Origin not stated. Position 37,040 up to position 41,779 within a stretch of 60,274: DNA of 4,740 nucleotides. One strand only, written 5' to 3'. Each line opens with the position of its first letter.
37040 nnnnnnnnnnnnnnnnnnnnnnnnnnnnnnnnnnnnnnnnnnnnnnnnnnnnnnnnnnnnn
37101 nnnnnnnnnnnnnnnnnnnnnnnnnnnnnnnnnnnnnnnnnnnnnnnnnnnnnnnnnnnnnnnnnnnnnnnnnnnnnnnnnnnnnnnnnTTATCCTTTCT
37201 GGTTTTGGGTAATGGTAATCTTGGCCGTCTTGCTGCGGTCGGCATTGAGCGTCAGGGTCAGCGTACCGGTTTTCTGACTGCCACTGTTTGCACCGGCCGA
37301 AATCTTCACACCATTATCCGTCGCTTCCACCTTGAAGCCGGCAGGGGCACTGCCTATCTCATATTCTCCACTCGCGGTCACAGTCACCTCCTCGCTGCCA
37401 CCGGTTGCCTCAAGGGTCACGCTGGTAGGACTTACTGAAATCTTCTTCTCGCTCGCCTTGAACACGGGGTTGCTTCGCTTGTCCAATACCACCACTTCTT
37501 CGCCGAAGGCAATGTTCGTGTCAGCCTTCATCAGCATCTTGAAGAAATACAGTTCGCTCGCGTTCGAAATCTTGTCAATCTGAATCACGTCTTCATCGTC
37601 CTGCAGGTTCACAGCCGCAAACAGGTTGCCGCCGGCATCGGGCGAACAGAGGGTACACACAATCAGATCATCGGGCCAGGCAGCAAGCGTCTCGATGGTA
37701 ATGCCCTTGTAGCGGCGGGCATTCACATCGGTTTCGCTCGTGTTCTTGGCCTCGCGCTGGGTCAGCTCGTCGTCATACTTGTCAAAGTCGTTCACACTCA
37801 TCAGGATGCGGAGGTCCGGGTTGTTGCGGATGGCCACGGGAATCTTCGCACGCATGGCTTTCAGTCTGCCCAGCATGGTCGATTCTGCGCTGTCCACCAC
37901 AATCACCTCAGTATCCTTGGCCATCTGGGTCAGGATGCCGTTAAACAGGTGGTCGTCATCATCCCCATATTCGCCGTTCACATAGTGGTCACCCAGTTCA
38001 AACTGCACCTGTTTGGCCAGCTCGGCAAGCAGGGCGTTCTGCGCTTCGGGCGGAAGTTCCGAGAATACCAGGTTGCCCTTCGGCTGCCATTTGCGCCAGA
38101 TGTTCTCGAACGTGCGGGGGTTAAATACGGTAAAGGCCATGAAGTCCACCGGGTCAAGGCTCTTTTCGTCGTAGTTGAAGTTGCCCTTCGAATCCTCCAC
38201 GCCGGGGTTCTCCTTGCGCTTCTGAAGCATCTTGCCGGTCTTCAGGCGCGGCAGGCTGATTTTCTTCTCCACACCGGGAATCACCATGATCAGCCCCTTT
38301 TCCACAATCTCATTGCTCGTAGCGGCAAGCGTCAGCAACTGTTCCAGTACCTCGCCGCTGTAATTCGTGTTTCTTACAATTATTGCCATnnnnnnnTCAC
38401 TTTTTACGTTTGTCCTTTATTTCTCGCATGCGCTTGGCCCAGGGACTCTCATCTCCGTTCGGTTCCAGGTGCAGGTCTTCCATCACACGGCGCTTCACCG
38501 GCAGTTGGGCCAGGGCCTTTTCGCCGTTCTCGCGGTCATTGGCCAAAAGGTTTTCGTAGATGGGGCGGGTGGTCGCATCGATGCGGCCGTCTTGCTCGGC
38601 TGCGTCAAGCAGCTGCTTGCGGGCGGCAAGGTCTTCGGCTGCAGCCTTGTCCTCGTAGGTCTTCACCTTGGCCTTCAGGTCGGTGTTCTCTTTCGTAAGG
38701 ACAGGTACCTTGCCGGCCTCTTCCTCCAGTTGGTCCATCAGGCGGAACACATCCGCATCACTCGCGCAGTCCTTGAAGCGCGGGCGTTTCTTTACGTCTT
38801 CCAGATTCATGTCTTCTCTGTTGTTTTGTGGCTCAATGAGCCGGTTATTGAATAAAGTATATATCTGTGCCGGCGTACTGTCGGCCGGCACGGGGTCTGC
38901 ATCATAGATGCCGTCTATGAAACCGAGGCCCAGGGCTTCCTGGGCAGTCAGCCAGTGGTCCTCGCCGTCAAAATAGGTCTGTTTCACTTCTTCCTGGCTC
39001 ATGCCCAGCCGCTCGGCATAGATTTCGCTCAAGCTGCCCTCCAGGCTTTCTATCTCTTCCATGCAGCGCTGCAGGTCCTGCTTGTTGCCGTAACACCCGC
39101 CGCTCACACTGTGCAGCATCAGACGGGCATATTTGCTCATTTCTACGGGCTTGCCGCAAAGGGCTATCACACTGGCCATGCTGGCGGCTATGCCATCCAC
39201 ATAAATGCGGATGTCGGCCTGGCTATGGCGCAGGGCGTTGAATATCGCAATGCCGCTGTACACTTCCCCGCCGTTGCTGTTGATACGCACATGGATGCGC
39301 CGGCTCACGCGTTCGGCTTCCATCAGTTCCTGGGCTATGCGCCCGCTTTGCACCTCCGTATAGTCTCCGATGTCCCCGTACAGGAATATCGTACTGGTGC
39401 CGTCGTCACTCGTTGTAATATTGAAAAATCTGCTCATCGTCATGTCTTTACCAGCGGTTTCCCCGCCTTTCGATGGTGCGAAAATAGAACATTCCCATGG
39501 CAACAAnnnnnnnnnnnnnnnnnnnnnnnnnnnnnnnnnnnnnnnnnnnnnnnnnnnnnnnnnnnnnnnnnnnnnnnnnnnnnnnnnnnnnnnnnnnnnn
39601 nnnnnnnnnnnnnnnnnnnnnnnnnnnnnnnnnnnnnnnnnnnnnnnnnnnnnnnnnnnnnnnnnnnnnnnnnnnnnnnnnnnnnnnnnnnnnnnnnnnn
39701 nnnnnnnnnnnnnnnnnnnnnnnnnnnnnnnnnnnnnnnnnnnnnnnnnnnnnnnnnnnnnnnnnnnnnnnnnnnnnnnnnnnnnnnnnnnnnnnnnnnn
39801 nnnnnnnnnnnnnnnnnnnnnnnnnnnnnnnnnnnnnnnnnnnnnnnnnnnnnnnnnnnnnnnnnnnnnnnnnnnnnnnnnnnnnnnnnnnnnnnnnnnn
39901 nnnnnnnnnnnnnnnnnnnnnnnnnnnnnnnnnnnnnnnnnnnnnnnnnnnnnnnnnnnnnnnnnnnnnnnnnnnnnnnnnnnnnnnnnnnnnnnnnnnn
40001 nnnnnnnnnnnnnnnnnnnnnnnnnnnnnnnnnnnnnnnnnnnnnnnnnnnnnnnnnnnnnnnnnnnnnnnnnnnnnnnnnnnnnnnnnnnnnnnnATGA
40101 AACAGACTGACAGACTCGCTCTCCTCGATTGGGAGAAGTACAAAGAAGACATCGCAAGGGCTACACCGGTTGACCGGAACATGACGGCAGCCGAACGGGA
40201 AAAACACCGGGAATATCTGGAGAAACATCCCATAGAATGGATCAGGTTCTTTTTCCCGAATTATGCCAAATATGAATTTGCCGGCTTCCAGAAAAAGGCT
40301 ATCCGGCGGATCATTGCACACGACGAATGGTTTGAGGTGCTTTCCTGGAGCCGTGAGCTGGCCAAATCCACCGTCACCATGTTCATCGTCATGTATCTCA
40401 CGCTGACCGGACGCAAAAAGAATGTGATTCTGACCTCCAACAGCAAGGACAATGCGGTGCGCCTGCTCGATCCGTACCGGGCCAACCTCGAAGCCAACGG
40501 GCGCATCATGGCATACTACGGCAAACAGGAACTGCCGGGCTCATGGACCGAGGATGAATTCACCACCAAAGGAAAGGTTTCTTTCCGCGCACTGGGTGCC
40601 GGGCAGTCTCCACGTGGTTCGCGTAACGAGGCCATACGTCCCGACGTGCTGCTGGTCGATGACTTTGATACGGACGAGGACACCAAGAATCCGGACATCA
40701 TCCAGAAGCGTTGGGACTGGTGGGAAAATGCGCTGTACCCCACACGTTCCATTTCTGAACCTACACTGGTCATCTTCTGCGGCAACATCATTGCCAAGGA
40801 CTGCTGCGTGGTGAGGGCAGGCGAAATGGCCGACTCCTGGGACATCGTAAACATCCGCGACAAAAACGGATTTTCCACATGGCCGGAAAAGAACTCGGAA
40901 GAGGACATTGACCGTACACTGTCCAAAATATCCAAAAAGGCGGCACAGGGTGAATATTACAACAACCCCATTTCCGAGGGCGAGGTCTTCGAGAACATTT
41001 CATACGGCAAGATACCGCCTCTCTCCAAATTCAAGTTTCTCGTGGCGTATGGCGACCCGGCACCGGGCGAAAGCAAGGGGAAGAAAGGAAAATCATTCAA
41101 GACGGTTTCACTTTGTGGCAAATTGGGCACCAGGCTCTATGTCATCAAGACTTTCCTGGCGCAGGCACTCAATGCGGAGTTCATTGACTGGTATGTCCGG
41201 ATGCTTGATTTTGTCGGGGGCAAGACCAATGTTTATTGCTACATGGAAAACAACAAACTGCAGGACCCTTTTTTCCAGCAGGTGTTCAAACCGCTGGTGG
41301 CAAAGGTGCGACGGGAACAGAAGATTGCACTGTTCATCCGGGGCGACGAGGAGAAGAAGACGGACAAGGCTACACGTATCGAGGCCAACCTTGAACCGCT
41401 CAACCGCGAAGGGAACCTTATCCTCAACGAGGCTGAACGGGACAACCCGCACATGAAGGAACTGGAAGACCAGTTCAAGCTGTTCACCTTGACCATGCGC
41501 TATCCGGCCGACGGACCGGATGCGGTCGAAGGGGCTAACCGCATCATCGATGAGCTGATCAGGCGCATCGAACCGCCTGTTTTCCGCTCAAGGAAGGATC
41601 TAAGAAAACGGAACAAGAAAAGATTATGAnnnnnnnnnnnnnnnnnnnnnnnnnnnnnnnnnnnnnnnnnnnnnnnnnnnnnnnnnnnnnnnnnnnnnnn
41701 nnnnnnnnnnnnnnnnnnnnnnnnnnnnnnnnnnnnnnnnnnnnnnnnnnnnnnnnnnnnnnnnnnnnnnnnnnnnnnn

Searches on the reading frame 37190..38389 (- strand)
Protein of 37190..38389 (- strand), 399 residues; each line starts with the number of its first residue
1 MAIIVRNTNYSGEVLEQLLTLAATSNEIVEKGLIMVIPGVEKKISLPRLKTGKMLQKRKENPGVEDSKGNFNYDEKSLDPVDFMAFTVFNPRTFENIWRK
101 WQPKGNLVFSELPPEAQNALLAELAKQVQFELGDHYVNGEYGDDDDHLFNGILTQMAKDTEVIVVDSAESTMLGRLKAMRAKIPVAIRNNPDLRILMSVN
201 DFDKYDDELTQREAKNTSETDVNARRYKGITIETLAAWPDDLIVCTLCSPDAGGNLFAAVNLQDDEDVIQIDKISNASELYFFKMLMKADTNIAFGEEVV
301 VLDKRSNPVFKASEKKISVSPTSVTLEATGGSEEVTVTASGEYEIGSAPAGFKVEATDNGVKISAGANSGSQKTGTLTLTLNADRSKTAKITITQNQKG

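Call 29: search_protein_families(library=pfam, proteins=[window:37190-38389:-], max_evalue=0.001)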
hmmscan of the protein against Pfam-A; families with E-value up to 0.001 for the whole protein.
window:37190-38389:- (399 aa): 1 family
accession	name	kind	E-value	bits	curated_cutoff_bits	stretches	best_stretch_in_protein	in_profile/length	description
PF06280.18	fn3_5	-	0.00044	21.4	27.6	0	268-339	13-78/112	Fn3-like domain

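Call 88: search_protein_families(library=phrogs, proteins=[window:37190-38389:-], max_evalue=0.00001)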
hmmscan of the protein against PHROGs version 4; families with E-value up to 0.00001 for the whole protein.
window:37190-38389:- (399 aa): 2 families
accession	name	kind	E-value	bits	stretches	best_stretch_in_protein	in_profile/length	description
phrog_11320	-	unknown function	1.4e-158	527.9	1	1-321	2-323/324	-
phrog_1623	-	head and packaging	1.7e-10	41.8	1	115-246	117-248/305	virion structural protein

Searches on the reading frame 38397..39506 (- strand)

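Call 29: search_protein_families(library=pfam, proteins=[window:38397-39506:-], max_evalue=0.001)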
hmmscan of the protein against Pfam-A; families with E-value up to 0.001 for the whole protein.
window:38397-39506:- (369 aa): 1 family
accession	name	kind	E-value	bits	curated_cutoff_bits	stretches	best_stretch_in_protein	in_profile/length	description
PF00574.28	CLP_protease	-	1e-33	117.2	20.2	1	37-202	16-180/182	Clp protease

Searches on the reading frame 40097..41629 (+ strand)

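Call 29: search_protein_families(library=pfam, proteins=[window:40097-41629:+], max_evalue=0.001)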
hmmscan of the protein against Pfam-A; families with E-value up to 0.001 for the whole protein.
window:40097-41629:+ (510 aa): 0 families

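Call 88: search_protein_families(library=phrogs, proteins=[window:40097-41629:+], max_evalue=0.00001)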
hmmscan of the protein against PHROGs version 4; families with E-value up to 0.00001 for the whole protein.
window:40097-41629:+ (510 aa): 2 families
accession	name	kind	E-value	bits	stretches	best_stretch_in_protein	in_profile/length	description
phrog_38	-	head and packaging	3.6e-69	235.2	1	17-499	249-718/760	terminase large subunit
phrog_5573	-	head and packaging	1.3e-06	29.1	1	246-480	10-230/250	terminase large subunit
